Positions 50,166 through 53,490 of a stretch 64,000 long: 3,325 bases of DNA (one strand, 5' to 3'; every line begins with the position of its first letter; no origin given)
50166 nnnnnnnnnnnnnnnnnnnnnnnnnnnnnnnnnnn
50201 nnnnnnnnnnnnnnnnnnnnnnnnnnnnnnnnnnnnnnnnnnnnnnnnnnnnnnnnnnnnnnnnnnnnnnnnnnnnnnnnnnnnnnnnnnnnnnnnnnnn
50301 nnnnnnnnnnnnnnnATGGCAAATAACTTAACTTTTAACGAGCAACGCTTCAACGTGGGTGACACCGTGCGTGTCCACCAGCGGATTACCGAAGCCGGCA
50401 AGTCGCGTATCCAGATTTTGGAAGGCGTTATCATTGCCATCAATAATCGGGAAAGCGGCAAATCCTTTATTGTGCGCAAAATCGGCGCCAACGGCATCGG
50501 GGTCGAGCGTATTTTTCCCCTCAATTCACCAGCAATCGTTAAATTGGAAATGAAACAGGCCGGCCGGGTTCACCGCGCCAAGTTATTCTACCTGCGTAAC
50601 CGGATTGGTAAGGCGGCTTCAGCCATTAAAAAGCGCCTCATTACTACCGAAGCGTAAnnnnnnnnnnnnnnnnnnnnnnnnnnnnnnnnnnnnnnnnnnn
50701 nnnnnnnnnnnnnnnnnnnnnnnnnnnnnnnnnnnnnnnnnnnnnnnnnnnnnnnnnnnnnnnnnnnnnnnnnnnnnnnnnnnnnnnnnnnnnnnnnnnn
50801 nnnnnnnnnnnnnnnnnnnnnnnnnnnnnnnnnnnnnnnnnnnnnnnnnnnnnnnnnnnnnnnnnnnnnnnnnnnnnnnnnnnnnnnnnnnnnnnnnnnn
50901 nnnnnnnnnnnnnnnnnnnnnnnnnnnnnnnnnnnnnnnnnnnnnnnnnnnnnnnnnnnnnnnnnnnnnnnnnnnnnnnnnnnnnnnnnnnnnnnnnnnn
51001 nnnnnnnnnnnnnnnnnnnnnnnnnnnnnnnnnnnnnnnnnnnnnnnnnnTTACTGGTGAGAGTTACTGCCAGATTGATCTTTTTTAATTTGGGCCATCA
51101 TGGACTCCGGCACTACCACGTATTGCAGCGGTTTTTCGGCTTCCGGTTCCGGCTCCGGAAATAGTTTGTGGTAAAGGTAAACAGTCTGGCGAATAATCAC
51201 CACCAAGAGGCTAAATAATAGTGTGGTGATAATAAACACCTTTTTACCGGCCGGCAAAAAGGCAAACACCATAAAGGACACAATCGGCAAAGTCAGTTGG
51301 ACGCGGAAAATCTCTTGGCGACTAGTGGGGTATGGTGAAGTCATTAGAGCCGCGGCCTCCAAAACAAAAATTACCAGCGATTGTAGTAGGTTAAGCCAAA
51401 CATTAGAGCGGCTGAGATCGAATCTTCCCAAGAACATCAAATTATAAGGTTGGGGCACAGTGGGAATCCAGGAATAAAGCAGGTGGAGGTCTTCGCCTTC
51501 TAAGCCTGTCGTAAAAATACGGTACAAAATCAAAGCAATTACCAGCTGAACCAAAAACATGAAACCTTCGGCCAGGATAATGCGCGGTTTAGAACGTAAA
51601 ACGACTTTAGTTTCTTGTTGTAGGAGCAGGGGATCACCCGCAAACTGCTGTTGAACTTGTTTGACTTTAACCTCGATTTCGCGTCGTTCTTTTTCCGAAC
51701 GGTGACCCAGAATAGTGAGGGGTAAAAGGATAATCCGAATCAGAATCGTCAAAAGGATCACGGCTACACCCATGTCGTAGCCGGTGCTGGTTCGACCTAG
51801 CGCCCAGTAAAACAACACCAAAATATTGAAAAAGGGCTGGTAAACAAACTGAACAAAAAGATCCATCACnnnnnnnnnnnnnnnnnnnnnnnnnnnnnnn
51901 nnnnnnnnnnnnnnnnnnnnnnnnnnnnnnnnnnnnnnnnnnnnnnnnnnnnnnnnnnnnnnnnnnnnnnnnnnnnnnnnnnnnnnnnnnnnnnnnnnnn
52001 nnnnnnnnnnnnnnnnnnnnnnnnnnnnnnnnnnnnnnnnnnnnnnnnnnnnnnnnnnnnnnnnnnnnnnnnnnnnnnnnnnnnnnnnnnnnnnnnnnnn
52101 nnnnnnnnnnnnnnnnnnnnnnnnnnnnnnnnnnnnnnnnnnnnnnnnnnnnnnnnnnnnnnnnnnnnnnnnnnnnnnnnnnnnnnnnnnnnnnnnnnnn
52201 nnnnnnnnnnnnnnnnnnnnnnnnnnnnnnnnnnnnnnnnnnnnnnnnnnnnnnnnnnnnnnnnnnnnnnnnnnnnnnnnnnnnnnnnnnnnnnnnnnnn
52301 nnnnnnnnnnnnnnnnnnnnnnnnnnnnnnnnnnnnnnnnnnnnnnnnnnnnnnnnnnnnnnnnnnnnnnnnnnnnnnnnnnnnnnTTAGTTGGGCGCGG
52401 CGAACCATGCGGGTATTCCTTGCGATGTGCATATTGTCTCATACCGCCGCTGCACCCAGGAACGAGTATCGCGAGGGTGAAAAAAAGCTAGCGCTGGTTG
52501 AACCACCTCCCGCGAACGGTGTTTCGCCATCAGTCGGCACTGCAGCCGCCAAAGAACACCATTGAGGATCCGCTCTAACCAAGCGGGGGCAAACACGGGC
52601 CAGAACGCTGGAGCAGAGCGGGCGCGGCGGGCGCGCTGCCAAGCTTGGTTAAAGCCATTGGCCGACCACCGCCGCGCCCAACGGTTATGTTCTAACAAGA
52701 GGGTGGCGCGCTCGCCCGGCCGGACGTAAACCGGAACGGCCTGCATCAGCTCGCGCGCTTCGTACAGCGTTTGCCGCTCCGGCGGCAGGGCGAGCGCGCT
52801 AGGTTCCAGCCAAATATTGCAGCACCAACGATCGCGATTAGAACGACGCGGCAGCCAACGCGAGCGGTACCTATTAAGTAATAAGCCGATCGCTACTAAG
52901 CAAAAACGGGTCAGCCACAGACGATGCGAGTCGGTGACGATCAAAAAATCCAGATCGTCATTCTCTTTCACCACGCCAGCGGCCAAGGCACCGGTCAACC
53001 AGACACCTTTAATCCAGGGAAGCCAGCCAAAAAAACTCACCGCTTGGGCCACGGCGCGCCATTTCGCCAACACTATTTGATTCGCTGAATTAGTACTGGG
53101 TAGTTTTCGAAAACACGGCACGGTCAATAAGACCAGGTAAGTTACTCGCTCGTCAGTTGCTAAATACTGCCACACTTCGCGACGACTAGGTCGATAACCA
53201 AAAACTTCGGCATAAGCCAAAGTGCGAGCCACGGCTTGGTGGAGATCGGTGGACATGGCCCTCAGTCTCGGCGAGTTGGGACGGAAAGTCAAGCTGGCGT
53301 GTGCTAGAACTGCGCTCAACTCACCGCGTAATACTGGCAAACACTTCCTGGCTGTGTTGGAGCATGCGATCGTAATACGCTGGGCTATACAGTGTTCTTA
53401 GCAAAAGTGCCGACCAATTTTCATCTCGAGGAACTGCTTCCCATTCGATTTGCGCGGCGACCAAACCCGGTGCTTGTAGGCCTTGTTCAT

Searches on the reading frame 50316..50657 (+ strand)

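Call 33: search_protein_families(library=pfam, proteins=[window:50316-50657:+], max_evalue=0.01)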
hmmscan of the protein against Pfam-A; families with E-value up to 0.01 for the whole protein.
window:50316-50657:+ (113 aa): 1 family
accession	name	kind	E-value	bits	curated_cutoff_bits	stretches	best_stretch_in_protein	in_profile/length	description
PF01245.26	Ribosomal_L19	-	1.7e-34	118.5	22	1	8-102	14-107/111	Ribosomal protein L19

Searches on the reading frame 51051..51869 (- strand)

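Call 47: search_protein_families(library=pfam, proteins=[window:51051-51869:-], max_evalue=0.01)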
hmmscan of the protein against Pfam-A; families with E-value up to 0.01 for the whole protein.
window:51051-51869:- (272 aa): 1 family
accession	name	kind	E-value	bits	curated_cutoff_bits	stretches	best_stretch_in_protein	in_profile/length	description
PF02096.25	60KD_IMP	-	6e-17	62.5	35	1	33-224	1-158/163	60Kd inner membrane protein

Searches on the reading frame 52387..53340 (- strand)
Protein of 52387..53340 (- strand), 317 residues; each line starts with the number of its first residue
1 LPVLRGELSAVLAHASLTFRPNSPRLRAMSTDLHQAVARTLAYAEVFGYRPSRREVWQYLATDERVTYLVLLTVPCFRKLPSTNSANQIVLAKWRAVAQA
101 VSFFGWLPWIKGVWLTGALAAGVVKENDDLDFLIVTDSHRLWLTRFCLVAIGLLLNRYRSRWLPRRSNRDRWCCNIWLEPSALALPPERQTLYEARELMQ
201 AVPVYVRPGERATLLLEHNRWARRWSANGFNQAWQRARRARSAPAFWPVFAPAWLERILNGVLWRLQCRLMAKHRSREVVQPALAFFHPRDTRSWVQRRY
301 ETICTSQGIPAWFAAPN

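Call 47: search_protein_families(library=pfam, proteins=[window:52387-53340:-], max_evalue=0.01)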
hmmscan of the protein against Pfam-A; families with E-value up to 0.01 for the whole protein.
window:52387-53340:- (317 aa): 1 family
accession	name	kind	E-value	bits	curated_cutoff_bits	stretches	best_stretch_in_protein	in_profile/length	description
PF01909.29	NTP_transf_2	-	0.0086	16.9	21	0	108-140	13-46/93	Nucleotidyltransferase domain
